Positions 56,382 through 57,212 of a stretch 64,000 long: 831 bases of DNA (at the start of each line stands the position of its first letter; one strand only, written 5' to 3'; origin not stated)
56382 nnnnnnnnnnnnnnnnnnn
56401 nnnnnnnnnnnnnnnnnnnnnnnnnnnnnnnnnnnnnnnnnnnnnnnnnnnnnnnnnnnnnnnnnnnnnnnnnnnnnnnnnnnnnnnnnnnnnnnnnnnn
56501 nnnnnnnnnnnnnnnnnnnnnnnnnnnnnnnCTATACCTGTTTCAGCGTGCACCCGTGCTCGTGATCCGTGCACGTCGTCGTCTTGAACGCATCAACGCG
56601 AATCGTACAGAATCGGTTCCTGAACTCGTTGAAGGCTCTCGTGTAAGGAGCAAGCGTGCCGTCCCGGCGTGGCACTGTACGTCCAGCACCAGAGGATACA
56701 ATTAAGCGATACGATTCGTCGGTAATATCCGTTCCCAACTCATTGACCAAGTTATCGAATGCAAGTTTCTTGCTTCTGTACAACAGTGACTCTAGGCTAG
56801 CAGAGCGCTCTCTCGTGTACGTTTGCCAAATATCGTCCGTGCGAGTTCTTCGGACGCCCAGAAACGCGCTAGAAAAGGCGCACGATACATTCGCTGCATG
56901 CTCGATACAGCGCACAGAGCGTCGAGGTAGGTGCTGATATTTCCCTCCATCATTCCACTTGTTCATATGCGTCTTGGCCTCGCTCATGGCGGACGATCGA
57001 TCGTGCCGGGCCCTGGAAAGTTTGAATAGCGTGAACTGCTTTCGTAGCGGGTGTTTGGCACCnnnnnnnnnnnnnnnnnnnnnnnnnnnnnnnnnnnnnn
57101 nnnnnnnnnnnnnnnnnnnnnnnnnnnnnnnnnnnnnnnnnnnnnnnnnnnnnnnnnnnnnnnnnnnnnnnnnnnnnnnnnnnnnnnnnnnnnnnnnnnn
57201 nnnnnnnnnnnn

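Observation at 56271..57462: Second TnpB/Fanzor-like copy (e), inverted relative to copy b, with an almost continuous reading frame through the zinc-finger/RuvC-III region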

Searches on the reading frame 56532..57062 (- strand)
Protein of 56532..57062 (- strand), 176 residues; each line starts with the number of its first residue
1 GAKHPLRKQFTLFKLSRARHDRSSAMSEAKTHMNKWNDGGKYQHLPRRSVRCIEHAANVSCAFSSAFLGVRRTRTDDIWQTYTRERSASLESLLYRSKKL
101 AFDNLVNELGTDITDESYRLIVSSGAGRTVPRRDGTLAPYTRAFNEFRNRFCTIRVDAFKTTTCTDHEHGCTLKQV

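Call 62: search_protein_representatives(protein=window:56532-57062:-)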
Query: 176 residues. Proteins with E-value up to 0.001 (for the whole library): 81; up to 1e-10: 11; up to 1e-30: 1. The best 81 are listed.
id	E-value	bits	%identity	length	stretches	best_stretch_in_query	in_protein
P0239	7.4e-97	338.1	99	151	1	26-176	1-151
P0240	4.3e-28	114.4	36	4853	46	11-44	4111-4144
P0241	2.2e-21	92.6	39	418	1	11-176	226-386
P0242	1.2e-17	80.4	35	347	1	1-176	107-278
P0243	3.0e-17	79.1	37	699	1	14-176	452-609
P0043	3.2e-16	75.8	42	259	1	34-176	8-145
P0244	3.1e-14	69.3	36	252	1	10-174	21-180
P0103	4.4e-13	65.6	38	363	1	13-175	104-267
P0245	1.6e-12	63.7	33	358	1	13-174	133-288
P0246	1.7e-12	63.7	36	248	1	67-175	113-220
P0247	2.3e-11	60.0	42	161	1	70-176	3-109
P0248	2.2e-10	56.8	36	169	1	68-176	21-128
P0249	3.4e-10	56.2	37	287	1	67-175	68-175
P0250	6.2e-10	55.3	41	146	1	68-173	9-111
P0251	6.5e-10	55.3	50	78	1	107-175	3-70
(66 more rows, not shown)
